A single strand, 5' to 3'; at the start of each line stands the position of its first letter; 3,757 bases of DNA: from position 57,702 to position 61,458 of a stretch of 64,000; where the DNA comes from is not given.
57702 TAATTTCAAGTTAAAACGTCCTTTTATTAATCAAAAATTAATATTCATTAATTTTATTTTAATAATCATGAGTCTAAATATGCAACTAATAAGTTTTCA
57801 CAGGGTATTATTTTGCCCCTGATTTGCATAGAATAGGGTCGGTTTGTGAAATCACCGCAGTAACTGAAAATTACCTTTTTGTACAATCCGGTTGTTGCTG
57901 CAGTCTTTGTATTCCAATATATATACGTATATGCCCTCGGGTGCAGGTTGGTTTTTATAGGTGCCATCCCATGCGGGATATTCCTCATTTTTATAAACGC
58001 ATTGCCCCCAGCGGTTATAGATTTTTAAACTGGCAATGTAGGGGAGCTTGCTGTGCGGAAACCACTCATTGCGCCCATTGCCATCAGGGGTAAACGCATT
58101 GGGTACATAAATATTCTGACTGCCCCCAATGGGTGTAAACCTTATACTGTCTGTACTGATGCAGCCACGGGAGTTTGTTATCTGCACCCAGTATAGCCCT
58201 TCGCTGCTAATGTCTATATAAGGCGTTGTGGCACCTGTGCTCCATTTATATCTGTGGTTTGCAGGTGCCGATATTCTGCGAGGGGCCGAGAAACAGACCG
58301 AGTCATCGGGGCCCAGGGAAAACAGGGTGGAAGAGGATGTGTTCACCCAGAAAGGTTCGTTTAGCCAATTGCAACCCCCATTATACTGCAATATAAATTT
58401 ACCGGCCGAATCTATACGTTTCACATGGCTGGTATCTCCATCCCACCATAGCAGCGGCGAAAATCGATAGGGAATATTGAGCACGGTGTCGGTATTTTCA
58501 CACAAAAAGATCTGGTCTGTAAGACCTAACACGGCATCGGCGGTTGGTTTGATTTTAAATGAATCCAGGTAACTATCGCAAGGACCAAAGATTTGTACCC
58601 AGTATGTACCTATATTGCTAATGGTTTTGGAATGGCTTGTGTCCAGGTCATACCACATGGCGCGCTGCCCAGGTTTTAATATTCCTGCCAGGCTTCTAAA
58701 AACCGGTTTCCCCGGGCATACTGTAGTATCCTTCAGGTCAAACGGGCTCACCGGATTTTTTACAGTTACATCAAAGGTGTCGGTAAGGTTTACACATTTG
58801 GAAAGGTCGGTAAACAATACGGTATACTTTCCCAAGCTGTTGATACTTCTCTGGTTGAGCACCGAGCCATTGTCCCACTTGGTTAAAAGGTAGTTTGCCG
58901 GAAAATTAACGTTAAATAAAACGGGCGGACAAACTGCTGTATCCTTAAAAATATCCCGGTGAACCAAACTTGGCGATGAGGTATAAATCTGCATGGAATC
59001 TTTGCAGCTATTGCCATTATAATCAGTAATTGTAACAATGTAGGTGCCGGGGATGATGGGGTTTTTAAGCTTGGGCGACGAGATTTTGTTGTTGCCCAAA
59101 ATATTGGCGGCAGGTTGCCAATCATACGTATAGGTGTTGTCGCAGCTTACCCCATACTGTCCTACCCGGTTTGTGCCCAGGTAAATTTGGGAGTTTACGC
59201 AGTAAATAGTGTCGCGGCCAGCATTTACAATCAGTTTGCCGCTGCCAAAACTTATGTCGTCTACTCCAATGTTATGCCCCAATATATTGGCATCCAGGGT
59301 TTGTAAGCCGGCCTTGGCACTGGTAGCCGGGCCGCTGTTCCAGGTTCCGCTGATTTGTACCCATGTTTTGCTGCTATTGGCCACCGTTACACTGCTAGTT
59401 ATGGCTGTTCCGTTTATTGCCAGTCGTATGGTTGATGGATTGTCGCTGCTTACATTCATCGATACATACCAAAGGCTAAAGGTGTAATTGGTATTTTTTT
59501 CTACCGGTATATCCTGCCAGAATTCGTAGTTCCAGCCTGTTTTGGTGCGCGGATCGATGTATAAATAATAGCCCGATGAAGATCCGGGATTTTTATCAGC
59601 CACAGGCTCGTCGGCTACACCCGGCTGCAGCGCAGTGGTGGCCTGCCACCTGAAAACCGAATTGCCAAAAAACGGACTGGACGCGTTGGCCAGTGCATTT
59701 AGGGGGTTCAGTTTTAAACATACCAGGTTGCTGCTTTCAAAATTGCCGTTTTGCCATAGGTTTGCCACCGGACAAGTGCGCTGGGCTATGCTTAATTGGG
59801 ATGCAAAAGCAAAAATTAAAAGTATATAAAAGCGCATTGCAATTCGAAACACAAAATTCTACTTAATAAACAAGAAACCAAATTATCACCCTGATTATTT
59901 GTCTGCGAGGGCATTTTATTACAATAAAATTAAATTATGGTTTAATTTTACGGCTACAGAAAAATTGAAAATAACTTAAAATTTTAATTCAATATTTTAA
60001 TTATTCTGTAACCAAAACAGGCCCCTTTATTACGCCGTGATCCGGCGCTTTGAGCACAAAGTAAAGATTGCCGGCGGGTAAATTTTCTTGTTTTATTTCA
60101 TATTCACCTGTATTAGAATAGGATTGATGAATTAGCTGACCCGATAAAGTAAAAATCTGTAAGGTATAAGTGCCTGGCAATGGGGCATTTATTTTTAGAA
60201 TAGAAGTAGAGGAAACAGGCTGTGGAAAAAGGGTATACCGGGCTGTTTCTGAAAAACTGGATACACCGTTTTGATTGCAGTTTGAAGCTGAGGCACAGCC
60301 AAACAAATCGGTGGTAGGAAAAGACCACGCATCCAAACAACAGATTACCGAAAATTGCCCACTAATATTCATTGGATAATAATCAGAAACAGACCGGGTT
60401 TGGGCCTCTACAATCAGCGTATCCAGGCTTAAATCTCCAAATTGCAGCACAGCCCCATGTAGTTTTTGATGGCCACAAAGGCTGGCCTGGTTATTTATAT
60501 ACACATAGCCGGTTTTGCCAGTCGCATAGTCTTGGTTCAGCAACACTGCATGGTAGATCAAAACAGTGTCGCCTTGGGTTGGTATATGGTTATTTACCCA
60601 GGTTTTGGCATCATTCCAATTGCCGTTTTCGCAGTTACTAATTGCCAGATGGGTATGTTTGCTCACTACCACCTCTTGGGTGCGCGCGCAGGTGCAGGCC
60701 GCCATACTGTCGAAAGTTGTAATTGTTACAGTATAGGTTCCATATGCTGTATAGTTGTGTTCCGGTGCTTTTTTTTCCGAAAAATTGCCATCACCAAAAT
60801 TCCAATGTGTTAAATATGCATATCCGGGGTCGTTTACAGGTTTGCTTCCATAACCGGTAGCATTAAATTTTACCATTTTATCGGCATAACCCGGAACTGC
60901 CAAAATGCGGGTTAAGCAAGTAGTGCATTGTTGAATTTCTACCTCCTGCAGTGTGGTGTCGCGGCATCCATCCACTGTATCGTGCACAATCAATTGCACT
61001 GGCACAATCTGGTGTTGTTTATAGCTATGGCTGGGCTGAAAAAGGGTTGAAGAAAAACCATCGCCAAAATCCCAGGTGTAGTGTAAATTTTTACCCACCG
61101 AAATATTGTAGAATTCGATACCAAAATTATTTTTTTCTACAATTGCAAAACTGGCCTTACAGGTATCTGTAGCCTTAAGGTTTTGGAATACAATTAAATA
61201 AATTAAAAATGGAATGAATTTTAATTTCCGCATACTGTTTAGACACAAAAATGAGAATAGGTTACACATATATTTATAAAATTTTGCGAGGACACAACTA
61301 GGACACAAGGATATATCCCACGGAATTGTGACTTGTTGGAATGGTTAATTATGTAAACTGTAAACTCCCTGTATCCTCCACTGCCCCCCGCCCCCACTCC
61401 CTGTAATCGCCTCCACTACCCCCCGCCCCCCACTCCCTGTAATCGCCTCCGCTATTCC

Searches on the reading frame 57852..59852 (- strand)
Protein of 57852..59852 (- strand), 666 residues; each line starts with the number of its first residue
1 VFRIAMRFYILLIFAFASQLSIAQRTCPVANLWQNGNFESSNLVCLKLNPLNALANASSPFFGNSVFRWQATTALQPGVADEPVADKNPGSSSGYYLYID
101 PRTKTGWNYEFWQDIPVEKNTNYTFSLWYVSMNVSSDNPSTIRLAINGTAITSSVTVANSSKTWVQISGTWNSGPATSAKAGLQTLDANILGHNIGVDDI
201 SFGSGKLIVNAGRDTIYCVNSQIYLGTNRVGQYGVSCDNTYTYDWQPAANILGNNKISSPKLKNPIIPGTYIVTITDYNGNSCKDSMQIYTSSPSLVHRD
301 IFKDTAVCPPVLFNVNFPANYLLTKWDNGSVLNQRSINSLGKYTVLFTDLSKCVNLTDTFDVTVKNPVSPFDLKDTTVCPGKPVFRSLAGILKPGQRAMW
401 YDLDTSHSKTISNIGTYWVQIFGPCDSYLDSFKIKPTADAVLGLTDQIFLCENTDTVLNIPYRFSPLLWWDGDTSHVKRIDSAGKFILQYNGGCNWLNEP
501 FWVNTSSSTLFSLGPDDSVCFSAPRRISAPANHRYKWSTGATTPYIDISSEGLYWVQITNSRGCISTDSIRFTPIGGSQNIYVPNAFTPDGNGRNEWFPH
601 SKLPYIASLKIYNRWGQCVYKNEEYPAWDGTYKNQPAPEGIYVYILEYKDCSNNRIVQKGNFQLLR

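Call 5: search_protein_families(library=pfam, proteins=[window:57852-59852:-], max_evalue=0.01)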
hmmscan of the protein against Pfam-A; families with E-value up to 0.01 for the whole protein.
window:57852-59852:- (666 aa): 2 families
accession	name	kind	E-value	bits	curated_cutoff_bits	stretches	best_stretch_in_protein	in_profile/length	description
PF13585.12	CHU_C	-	5.3e-16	59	27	1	582-661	2-83/86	CHU_C Type IX secretion signal domain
PF02018.23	CBM_4_9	-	1.2e-08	35.9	25.9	1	31-177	2-121/136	Carbohydrate binding domain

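Call 6: search_protein_families(library=ncbifam, proteins=[window:57852-59852:-], max_evalue=0.01)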
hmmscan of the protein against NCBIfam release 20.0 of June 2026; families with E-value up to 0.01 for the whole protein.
window:57852-59852:- (666 aa): 2 families
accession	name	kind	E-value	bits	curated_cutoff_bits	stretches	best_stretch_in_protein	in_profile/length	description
TIGR04131.1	Bac_Flav_CTERM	domain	3.6e-11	43.1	35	1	582-666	2-85/85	T9SS type B sorting domain-containing protein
TIGR04183.1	Por_Secre_tail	domain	0.00011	22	23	0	602-649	16-61/72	T9SS type A sorting domain-containing protein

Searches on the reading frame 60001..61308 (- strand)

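Call 19: search_protein_families(library=pfam, proteins=[window:60001-61308:-], max_evalue=0.001)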
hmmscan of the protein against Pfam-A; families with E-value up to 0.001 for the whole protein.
window:60001-61308:- (435 aa): 2 families
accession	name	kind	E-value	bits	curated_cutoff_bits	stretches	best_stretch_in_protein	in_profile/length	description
PF18911.6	PKD_4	-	1.6e-20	73.4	27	2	163-215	33-85/85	PKD domain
PF00801.26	PKD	-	9.4e-15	54.8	23.5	2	144-208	15-75/80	PKD domain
